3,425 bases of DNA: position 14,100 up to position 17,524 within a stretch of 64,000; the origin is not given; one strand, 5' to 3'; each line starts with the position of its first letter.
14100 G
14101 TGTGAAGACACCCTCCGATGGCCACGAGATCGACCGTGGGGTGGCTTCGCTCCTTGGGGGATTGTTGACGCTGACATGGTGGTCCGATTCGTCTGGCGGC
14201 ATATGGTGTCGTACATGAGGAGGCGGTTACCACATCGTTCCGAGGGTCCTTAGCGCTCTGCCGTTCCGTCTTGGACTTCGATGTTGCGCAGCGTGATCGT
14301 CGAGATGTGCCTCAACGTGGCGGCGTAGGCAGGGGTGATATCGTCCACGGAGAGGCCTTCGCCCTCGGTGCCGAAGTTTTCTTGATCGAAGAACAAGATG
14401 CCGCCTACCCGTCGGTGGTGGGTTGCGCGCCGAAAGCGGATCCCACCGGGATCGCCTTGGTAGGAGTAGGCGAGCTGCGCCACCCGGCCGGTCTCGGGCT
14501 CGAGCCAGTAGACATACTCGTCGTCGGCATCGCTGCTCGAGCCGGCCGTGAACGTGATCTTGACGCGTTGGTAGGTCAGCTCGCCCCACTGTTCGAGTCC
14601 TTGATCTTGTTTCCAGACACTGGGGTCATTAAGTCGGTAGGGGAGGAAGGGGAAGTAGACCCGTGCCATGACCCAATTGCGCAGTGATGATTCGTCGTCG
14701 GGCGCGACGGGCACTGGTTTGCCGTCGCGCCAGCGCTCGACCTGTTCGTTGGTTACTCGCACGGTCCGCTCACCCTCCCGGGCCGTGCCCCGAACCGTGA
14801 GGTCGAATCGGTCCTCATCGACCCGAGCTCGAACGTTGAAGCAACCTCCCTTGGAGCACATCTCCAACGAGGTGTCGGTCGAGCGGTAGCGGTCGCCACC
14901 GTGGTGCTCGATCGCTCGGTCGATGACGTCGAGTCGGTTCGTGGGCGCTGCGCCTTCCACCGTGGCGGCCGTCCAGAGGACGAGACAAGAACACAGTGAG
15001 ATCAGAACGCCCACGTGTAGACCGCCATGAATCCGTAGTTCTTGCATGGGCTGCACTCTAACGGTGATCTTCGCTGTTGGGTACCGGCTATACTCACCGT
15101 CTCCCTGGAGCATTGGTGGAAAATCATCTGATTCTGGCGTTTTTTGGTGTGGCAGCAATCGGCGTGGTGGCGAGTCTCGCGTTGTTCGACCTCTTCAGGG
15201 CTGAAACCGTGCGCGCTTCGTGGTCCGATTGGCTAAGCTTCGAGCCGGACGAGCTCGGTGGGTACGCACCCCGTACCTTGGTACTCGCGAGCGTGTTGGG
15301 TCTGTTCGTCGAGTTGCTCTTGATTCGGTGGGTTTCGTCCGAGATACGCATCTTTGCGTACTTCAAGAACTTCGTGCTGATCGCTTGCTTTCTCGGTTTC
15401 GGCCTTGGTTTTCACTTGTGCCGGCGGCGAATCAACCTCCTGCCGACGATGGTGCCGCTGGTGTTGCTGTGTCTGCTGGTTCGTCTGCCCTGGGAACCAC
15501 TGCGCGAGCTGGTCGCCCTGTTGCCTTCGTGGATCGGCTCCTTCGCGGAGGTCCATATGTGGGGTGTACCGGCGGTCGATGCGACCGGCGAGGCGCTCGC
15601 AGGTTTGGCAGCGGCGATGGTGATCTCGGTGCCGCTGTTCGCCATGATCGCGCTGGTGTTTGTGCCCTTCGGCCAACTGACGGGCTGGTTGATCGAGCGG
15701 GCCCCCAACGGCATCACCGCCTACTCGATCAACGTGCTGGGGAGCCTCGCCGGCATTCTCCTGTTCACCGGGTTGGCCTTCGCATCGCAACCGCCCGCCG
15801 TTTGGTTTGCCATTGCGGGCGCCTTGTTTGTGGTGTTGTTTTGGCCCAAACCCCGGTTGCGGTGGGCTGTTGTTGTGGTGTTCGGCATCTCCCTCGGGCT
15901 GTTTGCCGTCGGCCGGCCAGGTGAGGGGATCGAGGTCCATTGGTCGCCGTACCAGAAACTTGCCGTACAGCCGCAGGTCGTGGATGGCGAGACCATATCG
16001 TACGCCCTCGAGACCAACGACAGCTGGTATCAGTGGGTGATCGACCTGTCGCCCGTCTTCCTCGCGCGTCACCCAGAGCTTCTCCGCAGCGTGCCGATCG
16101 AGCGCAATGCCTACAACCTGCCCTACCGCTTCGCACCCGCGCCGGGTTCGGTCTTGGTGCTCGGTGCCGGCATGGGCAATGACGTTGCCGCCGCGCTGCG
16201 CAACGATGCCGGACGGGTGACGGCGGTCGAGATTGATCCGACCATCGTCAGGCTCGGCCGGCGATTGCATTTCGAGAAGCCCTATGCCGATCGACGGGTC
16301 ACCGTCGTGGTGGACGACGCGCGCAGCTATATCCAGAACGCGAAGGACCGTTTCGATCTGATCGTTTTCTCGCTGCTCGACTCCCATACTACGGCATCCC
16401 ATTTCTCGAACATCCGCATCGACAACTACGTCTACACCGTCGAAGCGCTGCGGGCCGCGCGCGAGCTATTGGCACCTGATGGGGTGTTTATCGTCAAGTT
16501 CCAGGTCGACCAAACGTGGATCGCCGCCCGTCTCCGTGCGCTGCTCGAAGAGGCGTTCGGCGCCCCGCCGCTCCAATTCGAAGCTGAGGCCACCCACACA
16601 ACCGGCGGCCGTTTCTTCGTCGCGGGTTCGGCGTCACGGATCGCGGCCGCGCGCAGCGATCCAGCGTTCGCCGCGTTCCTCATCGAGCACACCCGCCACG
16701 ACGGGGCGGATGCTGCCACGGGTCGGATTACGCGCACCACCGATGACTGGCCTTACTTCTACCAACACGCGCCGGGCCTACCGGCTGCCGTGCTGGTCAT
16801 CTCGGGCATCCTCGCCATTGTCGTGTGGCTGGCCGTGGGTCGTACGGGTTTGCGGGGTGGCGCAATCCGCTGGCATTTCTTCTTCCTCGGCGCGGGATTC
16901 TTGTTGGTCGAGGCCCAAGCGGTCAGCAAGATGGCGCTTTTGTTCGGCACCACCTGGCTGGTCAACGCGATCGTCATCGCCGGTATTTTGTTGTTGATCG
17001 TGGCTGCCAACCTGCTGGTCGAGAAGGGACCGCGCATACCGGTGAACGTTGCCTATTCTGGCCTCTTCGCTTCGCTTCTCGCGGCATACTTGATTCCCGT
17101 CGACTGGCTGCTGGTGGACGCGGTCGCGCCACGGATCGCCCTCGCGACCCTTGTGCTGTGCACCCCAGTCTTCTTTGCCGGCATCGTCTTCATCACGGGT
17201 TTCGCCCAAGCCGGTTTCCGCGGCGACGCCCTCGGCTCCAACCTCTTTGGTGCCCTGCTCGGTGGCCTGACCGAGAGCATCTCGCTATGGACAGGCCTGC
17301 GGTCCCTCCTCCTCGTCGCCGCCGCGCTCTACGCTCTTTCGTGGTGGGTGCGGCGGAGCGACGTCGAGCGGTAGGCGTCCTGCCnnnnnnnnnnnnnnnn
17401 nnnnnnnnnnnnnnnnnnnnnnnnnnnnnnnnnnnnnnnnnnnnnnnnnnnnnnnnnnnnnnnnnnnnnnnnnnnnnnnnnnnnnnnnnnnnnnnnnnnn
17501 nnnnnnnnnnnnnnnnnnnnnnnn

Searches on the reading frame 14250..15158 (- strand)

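Call 3: search_protein_families(library=pfam, proteins=[window:14250-15158:-], max_evalue=0.01)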
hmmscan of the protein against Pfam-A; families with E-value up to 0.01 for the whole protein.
window:14250-15158:- (302 aa): 1 family
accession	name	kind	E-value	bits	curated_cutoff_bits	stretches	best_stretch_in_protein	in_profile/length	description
PF20113.4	DUF6503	-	1.9e-17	64.1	22.9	1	120-263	80-227/255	Family of unknown function (DUF6503)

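Call 4: search_protein_families(library=ncbifam, proteins=[window:14250-15158:-], max_evalue=0.1)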
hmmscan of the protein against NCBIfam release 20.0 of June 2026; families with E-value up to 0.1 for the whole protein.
window:14250-15158:- (302 aa): 0 families

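Call 84: search_protein_families(library=padloc, proteins=[window:14250-15158:-], max_evalue=0.001)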
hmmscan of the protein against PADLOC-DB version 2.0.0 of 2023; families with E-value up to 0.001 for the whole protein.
window:14250-15158:- (302 aa): 0 families

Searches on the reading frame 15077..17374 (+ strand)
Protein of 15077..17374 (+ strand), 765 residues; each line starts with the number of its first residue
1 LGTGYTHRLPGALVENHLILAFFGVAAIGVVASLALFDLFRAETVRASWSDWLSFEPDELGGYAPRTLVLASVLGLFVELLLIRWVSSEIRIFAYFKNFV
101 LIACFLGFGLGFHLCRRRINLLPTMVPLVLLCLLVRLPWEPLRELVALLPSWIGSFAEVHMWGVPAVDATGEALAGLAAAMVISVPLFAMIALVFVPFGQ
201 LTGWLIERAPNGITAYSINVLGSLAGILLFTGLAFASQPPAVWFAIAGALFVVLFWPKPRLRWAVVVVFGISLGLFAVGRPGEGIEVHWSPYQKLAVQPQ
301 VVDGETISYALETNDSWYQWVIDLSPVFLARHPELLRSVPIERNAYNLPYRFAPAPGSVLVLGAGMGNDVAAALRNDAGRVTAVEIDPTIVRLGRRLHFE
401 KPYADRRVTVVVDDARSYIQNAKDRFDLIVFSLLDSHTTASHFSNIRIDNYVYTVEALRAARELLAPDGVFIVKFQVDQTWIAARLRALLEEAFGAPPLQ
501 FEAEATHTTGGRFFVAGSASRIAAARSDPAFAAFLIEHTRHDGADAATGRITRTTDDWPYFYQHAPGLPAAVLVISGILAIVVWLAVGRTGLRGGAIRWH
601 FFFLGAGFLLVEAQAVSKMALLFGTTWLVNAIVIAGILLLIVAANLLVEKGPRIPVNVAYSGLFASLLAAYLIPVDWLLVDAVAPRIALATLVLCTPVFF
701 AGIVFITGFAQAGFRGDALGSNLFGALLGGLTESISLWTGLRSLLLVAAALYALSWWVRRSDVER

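Call 3: search_protein_families(library=pfam, proteins=[window:15077-17374:+], max_evalue=0.01)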
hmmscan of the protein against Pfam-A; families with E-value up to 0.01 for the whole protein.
window:15077-17374:+ (765 aa): 5 families
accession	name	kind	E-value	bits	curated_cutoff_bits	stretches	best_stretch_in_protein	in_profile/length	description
PF01564.23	Spermine_synth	-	6.7e-11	42.5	22.9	1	347-482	10-137/186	Spermine/spermidine synthase domain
PF08242.18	Methyltransf_12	-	2.4e-08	35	30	1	360-471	1-98/98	Methyltransferase domain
PF08241.18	Methyltransf_11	-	0.00017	22.6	21.2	1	362-473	3-95/95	Methyltransferase domain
PF13847.12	Methyltransf_31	-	0.00025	21.2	27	1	359-484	7-120/145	Methyltransferase domain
PF13489.12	Methyltransf_23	-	0.00033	20.9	27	1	352-481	17-123/164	Methyltransferase domain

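Call 4: search_protein_families(library=ncbifam, proteins=[window:15077-17374:+], max_evalue=0.1)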
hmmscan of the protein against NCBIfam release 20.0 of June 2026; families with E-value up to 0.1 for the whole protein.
window:15077-17374:+ (765 aa): 10 families
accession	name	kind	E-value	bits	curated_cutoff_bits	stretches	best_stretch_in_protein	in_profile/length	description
NF002956.0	PRK03612.1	equivalog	9e-13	47.5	472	1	354-474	298-416/522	polyamine aminopropyltransferase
NF002010.0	PRK00811.1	equivalog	1.3e-11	44.3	260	1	349-477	72-195/287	polyamine aminopropyltransferase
TIGR00417.1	speE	equivalog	4.3e-08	32.7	249.55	1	354-510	71-223/271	spermidine synthase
NF003380.0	PRK04457.1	equivalog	5.1e-08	32.3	304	1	354-479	68-184/265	polyamine aminopropyltransferase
NF043040.1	corrin_prot_MT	hypoth_equivalog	4.1e-06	26.4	180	1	357-488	43-159/216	corrinoid protein-associated methyltransferase CpaM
NF041820.1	daptide_MTase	equivalog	0.00016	21.2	175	1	355-475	36-144/243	daptide-type RiPP biosynthesis methyltransferase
TIGR04364.1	methyltran_FxLD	equivalog_domain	0.0004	19.6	320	1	356-431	82-156/394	methyltransferase, FxLD system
NF002435.0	PRK01581.1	equivalog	0.0028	16.8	537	1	356-472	151-265/374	polyamine aminopropyltransferase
NF047853.1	tRm6a37MtseTrmN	equivalog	0.004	16.9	350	1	362-475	50-168/244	tRNA(1)(Val) (adenine(37)-N(6))-methyltransferase TrmN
NF000499.2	Erm23S_rRNA_broad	equivalog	0.012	15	212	1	358-417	26-80/244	23S ribosomal RNA methyltransferase Erm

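Call 84: search_protein_families(library=padloc, proteins=[window:15077-17374:+], max_evalue=0.001)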
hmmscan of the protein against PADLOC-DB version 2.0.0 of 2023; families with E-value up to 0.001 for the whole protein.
window:15077-17374:+ (765 aa): 1 family
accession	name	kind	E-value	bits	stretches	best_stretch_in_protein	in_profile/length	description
PDLC04134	mad2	-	6.9e-16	56.1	1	355-495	291-418/492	mads_2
